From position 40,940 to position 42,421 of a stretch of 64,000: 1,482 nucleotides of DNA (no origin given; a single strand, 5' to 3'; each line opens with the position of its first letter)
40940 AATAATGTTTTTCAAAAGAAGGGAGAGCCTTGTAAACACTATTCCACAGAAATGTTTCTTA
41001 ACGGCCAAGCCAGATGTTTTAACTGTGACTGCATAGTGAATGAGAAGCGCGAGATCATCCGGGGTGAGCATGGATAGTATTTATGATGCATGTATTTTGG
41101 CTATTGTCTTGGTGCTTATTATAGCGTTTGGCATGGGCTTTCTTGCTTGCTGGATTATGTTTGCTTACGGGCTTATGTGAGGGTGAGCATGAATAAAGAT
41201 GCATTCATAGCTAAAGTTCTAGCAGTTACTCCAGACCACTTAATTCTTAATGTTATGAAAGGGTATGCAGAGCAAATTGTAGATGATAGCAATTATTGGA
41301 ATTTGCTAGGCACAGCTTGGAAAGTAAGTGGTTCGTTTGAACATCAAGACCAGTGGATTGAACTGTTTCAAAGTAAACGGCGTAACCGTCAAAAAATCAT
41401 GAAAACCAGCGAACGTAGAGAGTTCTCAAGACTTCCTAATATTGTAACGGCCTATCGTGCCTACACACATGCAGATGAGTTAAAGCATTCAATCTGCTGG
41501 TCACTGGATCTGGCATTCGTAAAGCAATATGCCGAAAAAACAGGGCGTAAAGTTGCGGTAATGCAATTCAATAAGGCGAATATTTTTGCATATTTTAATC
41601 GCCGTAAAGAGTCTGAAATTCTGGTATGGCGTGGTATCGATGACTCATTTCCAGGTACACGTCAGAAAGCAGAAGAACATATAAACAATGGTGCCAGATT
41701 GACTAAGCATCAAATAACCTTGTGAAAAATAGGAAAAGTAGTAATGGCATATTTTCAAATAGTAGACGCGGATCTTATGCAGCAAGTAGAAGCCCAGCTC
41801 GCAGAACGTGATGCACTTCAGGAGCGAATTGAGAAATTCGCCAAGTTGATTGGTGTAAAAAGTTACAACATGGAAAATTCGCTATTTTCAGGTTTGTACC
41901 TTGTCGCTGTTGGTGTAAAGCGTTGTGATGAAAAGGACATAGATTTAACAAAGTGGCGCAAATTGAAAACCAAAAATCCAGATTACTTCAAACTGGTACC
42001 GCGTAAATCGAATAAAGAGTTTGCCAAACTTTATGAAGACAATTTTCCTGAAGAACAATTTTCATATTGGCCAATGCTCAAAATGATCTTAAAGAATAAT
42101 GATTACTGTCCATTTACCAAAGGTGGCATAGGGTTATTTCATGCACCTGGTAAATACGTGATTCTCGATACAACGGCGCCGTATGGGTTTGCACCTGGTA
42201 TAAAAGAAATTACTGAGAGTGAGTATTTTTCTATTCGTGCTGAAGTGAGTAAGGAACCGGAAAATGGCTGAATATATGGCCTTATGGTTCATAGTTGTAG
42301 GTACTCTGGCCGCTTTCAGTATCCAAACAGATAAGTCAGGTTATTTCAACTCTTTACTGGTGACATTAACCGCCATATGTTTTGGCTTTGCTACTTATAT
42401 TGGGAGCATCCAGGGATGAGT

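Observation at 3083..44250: Seven dispersed 8-bp-phased GAAC-box arrays, one in the parA promoter: candidate ParG-type centromere/operator network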

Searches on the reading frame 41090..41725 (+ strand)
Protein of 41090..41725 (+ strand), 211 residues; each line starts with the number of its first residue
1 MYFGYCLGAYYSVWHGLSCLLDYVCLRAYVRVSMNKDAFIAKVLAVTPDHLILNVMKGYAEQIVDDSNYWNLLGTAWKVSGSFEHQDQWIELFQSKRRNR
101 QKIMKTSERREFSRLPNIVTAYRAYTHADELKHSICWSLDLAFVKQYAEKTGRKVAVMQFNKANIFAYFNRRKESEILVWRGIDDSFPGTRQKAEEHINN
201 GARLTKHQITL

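Call 77: search_protein_families(library=phrogs, proteins=[window:41090-41725:+], max_evalue=0.0001)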
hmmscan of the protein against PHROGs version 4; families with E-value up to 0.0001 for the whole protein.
window:41090-41725:+ (211 aa): 3 families
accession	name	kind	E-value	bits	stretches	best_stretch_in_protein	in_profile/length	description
phrog_25265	-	unknown function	1.6e-66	223.9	1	34-181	1-148/151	-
phrog_4776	-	unknown function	4.6e-18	66.8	1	62-179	101-224/237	-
phrog_15141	-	unknown function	5.9e-05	24.5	0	187-211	36-60/60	-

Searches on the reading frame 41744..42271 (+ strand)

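Call 77: search_protein_families(library=phrogs, proteins=[window:41744-42271:+], max_evalue=0.0001)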
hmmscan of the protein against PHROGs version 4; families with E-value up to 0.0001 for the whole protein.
window:41744-42271:+ (175 aa): 1 family
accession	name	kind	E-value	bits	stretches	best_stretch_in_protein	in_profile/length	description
phrog_2314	-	unknown function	7.4e-05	23.8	0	1-168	1-168/173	-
